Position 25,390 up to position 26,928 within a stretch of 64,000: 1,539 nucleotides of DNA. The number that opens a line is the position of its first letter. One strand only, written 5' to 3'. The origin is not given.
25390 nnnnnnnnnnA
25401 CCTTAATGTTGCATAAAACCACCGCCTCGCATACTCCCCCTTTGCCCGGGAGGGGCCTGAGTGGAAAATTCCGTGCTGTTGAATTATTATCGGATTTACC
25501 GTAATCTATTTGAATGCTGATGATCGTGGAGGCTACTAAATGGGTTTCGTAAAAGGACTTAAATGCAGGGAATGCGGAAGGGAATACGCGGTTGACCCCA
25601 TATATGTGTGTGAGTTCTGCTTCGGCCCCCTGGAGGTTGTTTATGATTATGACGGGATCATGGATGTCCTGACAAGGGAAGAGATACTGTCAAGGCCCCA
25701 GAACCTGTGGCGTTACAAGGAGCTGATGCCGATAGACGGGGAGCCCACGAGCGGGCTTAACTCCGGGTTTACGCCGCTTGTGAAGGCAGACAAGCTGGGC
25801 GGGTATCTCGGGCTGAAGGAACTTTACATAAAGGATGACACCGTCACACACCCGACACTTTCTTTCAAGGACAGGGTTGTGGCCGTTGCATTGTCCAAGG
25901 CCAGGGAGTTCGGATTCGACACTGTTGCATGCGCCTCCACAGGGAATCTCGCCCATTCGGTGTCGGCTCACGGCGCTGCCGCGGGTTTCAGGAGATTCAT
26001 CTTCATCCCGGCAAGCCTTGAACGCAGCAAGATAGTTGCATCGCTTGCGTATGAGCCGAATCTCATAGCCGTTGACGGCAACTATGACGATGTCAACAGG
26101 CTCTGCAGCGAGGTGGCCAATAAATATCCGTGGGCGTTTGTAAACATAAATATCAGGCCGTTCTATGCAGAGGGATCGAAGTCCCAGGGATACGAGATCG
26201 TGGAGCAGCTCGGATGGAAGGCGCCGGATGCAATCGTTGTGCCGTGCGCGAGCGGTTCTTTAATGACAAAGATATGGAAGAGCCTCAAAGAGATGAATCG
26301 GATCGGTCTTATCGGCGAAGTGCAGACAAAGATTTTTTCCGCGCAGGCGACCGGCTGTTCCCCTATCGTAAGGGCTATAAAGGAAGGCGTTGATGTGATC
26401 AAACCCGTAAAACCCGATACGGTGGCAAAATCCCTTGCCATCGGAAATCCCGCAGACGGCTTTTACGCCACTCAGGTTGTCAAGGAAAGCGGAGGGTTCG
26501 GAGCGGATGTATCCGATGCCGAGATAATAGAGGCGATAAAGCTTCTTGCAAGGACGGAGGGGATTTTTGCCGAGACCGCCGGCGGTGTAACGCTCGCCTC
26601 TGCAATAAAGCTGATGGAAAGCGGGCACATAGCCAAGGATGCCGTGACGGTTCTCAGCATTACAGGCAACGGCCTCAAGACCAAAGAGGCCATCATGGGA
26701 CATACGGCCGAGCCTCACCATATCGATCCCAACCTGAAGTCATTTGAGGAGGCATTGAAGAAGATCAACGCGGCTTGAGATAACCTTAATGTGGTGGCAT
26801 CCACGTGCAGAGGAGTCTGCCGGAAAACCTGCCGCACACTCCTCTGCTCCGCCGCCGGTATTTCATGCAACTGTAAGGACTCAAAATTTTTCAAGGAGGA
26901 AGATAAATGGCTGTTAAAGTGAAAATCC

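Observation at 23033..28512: Sulfur-carrier-protein module (TusA, E1-like MoeB/ThiF, Zn-ribbon ThrC paralog, ThiS/MoaD-like carrier, NIL protein) nested between hom and thrC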

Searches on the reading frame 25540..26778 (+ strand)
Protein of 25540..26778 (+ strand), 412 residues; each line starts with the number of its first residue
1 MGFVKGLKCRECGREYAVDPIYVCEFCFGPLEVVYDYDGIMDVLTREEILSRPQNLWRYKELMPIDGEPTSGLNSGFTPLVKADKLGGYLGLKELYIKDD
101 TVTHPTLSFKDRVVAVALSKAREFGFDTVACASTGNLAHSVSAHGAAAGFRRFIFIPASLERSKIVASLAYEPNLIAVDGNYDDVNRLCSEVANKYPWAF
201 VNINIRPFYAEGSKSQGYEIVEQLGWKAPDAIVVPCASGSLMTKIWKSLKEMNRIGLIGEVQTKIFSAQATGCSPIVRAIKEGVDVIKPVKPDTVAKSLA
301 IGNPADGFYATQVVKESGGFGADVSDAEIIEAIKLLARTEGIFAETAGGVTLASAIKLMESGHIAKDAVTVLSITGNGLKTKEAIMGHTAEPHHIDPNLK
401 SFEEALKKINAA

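Call 3: search_protein_families(library=pfam, proteins=[window:25540-26778:+], max_evalue=0.01)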
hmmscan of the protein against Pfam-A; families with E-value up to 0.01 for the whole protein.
window:25540-26778:+ (412 aa): 2 families
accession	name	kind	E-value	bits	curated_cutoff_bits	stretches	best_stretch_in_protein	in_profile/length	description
PF00291.31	PALP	-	2.7e-65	221.1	35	1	76-376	6-295/295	Pyridoxal-phosphate dependent enzyme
PF05810.19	NinF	-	1.7e-11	44.2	27.5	1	8-32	1-25/25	NinF protein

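Call 4: search_protein_families(library=ncbifam, proteins=[window:25540-26778:+], max_evalue=0.01)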
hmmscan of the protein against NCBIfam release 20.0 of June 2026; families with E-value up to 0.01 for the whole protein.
window:25540-26778:+ (412 aa): 40 families (the best 25 are shown)
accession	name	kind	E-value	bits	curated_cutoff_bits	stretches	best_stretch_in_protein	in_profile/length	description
NF006050.0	PRK08197.1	equivalog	4.3e-88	295.8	303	1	3-389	5-392/406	threonine synthase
TIGR00260.1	thrC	equivalog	2.2e-80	270.4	167.1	1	57-383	2-340/340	threonine synthase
NF004170.0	PRK05638.1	equivalog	2.7e-62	210.8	421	1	7-382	2-359/442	threonine synthase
NF006205.0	PRK08329.1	equivalog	2e-43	148.7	358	1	7-381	2-346/347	threonine synthase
NF005035.0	PRK06450.1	equivalog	1.3e-40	139.3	301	1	8-381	5-337/338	threonine synthase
NF004996.0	PRK06381.1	equivalog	2.4e-35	122.1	266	1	76-372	14-314/319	threonine synthase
TIGR01127.1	ilvA_1Cterm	equivalog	1.1e-17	64.1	378.75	1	78-357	1-267/380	threonine ammonia-lyase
TIGR03844.1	cysteate_syn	equivalog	1.2e-16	60.5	324.9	1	50-381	38-382/398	cysteate synthase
NF005292.0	PRK06815.1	equivalog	1.8e-15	56.8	371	1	78-372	22-303/320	threonine/serine dehydratase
NF006389.0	PRK08638.1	equivalog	9.9e-14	51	453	1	94-364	43-301/333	bifunctional threonine ammonia-lyase/L-serine ammonia-lyase TdcB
NF006390.0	PRK08639.1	equivalog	1.7e-12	47.1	421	1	78-377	26-315/418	threonine ammonia-lyase IlvA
NF006455.0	PRK08813.1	equivalog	2.6e-12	46.7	489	1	78-357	40-295/374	threonine dehydratase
NF006094.0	PRK08246.1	subfamily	8.8e-12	45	331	1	78-355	24-282/310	serine/threonine dehydratase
NF005600.0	PRK07334.1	equivalog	1e-11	44.1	496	1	78-360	29-296/408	threonine ammonia-lyase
NF006058.0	PRK08206.1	equivalog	1.8e-11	43.2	276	1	127-364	117-360/402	diaminopropionate ammonia-lyase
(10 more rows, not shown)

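Call 12: find_homologous_proteins(query=window:25540-26778:+, max_evalue=1e-10)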
Query window:25540-26778:+ (412 aa): 8000 proteins with E <= 1e-10 among 8000 candidates; the best 120 are listed.
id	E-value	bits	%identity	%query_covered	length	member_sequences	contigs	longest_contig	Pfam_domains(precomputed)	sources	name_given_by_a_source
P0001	9.6e-275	929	100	100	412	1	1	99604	PF00291.32,PF05810.20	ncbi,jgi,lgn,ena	-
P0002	3.4e-267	904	96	100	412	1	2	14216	PF00291.32,PF05810.20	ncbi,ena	-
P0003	1.1e-257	873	93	100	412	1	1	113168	PF00291.32,PF05810.20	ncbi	-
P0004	3.4e-248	842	88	100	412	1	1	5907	PF00291.32,PF05810.20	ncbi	-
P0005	3.4e-248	842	89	100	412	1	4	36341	PF00291.32,PF05810.20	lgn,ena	-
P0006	4.2e-248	841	89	100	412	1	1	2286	PF00291.32,PF05810.20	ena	-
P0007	5.7e-248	841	88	100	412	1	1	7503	PF00291.32,PF05810.20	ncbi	-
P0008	3.0e-246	835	88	100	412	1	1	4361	PF00291.32,PF05810.20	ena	-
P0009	4.8e-246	834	89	100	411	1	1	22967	PF00291.32,PF05810.20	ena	-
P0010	1.6e-245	833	88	100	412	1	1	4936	PF00291.32,PF05810.20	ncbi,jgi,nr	ncbi:MAG: threonine synthase [Nitrospirota bacterium]|nr:threonine synthase [Nitrospirota bacterium]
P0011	2.4e-245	832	88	100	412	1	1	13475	PF00291.32,PF05810.20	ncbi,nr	ncbi:MAG: threonine synthase [Nitrospirae bacterium]|nr:threonine synthase [Nitrospirota bacterium]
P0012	3.1e-245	832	87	100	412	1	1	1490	PF00291.32,PF05810.20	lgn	-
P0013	3.5e-245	832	88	100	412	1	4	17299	PF00291.32,PF05810.20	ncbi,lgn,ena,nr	ncbi:MAG TPA: threonine synthase [Nitrospirae bacterium]|nr:threonine synthase [bacterium BMS3Abin06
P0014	4.3e-245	831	87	100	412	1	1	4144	PF00291.32,PF05810.20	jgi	jgi:threonine synthase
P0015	5.7e-245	831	88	100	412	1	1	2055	PF00291.32,PF05810.20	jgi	-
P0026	5.2e-243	824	86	100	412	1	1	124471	PF00291.32,PF05810.20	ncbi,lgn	-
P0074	6.9e-240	814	86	100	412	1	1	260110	PF00291.32,PF05810.20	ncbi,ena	-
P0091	3.0e-239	812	85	100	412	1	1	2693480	PF00291.32,PF05810.20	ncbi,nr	ncbi:MAG: threonine synthase [Nitrospiraceae bacterium]|nr:MAG: threonine synthase [Nitrospiraceae b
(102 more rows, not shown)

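Call 13: search_solved_structures(query=window:25540-26778:+, max_evalue=0.00001, show_alignments=1)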
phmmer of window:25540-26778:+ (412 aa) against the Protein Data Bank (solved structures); distinct sequences matched with E-value up to 0.00001: 20.
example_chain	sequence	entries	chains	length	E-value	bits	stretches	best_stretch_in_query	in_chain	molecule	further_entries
6cgq_A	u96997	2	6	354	4.1e-58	200.7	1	57-384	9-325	Threonine synthase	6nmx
2zsj_A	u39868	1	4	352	2.1e-55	191.8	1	57-404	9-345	Threonine synthase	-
1uim_A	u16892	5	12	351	1e-51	179.7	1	52-382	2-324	Threonine Synthase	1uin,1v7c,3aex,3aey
2d1f_A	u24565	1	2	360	2.1e-48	168.7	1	57-387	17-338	Threonine synthase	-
1e5x_A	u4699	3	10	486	1.1e-33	120.3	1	55-384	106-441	THREONINE SYNTHASE | THREONINE SYNTHASE 1, CHLOROPLASTIC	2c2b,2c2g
6xo2_A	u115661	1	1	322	1.1e-10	44.5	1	70-381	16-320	Beta-cyanoalanine synthase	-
6pmu_A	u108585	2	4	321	1.1e-10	44.5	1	70-381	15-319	Beta-cyanoalanine synthase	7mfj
1pwe_A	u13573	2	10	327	2.2e-10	43.5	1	94-355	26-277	L-serine dehydratase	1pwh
4h27_A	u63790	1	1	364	9.7e-10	41.4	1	78-355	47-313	L-serine dehydratase/L-threonine deaminase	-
1p5j_A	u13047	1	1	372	8.9e-09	38.2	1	78-355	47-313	L-serine dehydratase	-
2gn0_A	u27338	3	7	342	4.2e-08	36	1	95-377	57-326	Threonine dehydratase catabolic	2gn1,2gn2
9k3c_A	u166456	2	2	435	4.7e-08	35.9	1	79-410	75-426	Cysteate synthase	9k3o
9k2p_A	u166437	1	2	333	1.3e-06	31.1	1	76-380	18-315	Pyridoxal-5'-phosphate-dependent protein beta subunit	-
6vju_A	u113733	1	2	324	1.6e-06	30.8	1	75-319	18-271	Cystathionine beta-lyase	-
9jxu_A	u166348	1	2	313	4.3e-06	29.4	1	76-254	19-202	Cysteine synthase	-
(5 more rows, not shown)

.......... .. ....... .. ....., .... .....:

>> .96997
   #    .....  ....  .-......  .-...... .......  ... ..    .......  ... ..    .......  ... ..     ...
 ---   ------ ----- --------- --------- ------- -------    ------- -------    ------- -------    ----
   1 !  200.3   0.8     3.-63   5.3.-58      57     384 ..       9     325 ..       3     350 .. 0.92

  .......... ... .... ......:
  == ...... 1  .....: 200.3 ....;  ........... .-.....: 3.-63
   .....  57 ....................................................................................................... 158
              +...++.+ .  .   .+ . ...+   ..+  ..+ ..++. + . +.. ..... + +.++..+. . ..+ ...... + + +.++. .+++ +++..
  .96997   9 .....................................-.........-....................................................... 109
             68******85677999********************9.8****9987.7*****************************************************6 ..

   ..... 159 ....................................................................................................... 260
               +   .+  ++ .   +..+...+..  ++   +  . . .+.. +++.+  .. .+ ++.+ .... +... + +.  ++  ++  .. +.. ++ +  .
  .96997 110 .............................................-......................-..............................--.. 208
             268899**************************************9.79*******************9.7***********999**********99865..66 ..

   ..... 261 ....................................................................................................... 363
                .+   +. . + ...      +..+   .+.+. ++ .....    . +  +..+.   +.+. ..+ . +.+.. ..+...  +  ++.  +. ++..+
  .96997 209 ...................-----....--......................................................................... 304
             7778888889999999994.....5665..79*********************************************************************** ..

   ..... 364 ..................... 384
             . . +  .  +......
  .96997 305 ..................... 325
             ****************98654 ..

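Call 20: find_encoding_contigs(protein=window:25540-26778:+, flank=10000, max_places=4)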
Protein window:25540-26778:+ (412 aa): 3 contigs read that carry it; 2 places shown.
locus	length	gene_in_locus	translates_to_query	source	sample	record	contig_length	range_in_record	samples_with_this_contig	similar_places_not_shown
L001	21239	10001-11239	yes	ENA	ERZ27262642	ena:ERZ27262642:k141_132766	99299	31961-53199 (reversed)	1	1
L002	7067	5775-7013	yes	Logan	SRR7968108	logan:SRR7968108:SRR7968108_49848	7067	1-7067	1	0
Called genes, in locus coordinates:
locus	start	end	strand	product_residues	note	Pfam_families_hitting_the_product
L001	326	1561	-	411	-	PF00083:Sugar_tr, PF07690:MFS_1, PF12832:MFS_1_like (weak), PF07690:MFS_1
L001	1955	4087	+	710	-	PF00122:E1-E2_ATPase, PF00702:Hydrolase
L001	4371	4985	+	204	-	PF13453:Zn_ribbon_TFIIB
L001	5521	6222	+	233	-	PF04055:Radical_SAM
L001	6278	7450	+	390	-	PF00155:Aminotran_1_2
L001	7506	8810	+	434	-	PF03447:NAD_binding_3, PF00742:Homoserine_dh, PF01842:ACT, PF22629:ACT_AHAS_ss (faint)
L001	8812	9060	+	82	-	PF01206:TusA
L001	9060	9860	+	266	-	PF00899:ThiF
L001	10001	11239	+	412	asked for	PF05810:NinF, PF00291:PALP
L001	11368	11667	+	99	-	PF02597:ThiS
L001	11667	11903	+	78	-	PF09383:NIL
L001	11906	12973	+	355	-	PF00291:PALP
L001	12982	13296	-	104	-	PF20242:Emfourin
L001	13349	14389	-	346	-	PF01447:Peptidase_M4, PF02868:Peptidase_M4_C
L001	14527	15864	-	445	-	PF03631:Virul_fac_BrkB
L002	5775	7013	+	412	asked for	PF05810:NinF, PF00291:PALP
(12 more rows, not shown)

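Call 35: search_protein_representatives(protein=window:25540-26778:+)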
Query: 412 residues. Proteins with E-value up to 0.001 (for the whole library): 12760; up to 1e-10: 6733; up to 1e-30: 1782. The best 150 are listed.
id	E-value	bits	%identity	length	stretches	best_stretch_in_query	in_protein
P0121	3.2e-150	517.2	57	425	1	4-407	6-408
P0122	1.9e-134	465.3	52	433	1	7-410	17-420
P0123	3.4e-128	444.7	52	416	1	1-403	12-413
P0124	2.6e-123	428.6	49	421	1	3-405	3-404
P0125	3.2e-115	402.0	49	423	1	8-385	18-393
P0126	3.5e-114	398.5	50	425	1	5-405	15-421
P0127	1.6e-112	393.1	47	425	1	3-405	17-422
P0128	9.7e-105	367.5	55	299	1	7-301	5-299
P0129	1.1e-101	357.4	60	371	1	75-353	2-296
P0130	1.2e-101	357.3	45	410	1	6-395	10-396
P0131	2.0e-101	356.5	55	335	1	90-408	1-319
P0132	6.7e-101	354.8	66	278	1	19-244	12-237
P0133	4.6e-100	352.1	53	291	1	4-293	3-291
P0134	8.2e-100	351.2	40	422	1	1-404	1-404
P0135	5.6e-99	348.5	54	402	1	5-279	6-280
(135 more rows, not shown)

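Call 37: find_related_loci(query=A1, collection=genome_contigs, flank=8000)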
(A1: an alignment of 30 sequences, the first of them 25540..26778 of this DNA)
Query A1 (412 aa) in genome_contigs; peptide patterns used: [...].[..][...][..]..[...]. (x = any residue, [..] = any of these).
600 stretches matched a pattern (row limit reached: there are more); 599 encode a relative of the query (tblastn E <= 1e-3); the best 80 are kept; 80 distinct loci.
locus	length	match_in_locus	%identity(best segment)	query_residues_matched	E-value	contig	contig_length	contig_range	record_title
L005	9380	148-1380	74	1-411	0e+0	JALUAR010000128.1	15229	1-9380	MAG: Thermodesulfovibrio sp. isolate S141_metabat2_scaf2bin.236 S141_NODE_3364_length_15229_cov_1.837174, whole genome s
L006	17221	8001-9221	66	1-407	1e-179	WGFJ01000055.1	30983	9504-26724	MAG: Deltaproteobacteria bacterium isolate S146_80 k151_273020, whole genome shotgun sequence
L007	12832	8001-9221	65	1-406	1e-178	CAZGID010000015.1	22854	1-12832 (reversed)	MAG TPA_asm: uncultured bacterium isolate SRP193661_co1_15 genome assembly, contig: NODE_2331_length_22854_cov_5.780780,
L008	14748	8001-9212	63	1-404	2e-174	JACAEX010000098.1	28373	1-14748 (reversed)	MAG: Syntrophaceae bacterium isolate L.E.D.62 k119_1478426, whole genome shotgun sequence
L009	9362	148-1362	62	1-406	7e-173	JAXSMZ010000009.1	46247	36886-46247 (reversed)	MAG: Aquificaceae bacterium isolate QQ_201705_bins_10 QQ_201705_bins_10_scaffold_9, whole genome shotgun sequence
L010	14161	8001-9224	61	1-408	1e-172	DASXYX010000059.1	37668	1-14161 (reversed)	MAG TPA_asm: Verrucomicrobiia bacterium isolate SMAG_U4836 k141_4042287, whole genome shotgun sequence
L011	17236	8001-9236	59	1-412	9e-170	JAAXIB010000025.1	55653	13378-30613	MAG: Nitrospirales bacterium isolate Plut_88904 unfiltered_Plut_88904_genomic_contig_350419, whole genome shotgun sequen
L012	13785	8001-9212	61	1-406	4e-170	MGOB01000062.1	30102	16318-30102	MAG: Chloroflexi bacterium RBG_16_68_14 RBG_16_scaffold_3809, whole genome shotgun sequence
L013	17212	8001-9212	61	1-404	1e-169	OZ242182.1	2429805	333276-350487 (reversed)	MAG: Nitrospinales bacterium isolate ec82e2e8-b931-44c7-adfe-dcca6f622aa9 genome assembly, chromosome: 1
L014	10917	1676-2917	60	1-410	4e-169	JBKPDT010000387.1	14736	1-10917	MAG: Candidatus Methylomirabilota bacterium isolate GB_EKS_MAG_00017 GB_EKS_000000056804, whole genome shotgun sequence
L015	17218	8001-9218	60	1-406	3e-169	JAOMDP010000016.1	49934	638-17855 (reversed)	Nitrospinota bacterium isolate AH-558-C10 AH-558-C10_NODE_16, whole genome shotgun sequence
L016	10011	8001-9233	58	4-411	2e-166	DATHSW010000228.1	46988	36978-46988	MAG TPA_asm: Candidatus Deferrimicrobiaceae bacterium isolate SMAG_U16061 k141_547156, whole genome shotgun sequence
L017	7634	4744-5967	60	1-407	1e-165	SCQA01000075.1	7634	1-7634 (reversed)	MAG: bacterium isolate DP16D_bin.2 DP16D_bin.2-28690, whole genome shotgun sequence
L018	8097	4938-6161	61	1-408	2e-165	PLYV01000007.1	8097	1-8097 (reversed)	MAG: Limisphaerales bacterium isolate palsa_1443 73.20120700_P3D.225_contig_13624, whole genome shotgun sequence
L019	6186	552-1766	58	3-406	3e-166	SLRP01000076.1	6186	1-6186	MAG: Kiritimatiellae bacterium isolate CSSed165cm_580 CSSed16-5cm-60851, whole genome shotgun sequence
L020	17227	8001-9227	64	1-409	3e-178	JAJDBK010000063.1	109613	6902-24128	MAG: Nitrospinaceae bacterium isolate OFTM379 OFTM379_62, whole genome shotgun sequence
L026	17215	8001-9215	59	1-406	6e-161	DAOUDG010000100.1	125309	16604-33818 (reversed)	MAG TPA_asm: Anaerolineae bacterium isolate M11_14 k145_411784, whole genome shotgun sequence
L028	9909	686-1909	60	1-408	2e-160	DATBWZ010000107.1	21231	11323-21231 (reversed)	MAG TPA_asm: bacterium isolate SMAG_U7554 k141_1709317, whole genome shotgun sequence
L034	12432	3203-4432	58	1-411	4e-158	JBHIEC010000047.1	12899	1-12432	MAG: Anaerolineae bacterium isolate b3.sp2_bin.41 NODE_1514_length_12899_cov_7.973684, whole genome shotgun sequence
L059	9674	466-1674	54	1-403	3e-155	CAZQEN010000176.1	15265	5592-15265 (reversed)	MAG TPA_asm: uncultured Planctomycetales bacterium isolate SRP329715_co1_375 genome assembly, contig: NODE_5866_length_1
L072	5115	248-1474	56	1-409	1e-155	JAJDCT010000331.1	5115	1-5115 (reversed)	MAG: Phycisphaeraceae bacterium isolate OFTM29 OFTM29_330, whole genome shotgun sequence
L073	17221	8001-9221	57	3-407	2e-153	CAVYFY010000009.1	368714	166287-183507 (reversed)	MAG: uncultured Planctomycetota bacterium isolate MFD04463.bin.2.12 genome assembly, contig: contig_22112, whole genome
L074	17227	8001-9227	56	1-408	2e-153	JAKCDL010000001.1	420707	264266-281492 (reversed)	MAG: Actinomycetes bacterium isolate ZJ1.bin61 NODE_5_length_420707_cov_7.035672, whole genome shotgun sequence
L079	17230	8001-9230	53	1-410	3e-152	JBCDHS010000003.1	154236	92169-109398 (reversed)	MAG: Planctomycetota bacterium isolate P01_H01_bin.161 k141_923154_length_154236_cov_33.0405, whole genome shotgun seque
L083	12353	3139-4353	59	3-406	2e-151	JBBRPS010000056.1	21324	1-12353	MAG: Gemmatales bacterium isolate metawrap_la1_100 W_la1_100_k141_1638116L_21324_cov_11.0000, whole genome shotgun seque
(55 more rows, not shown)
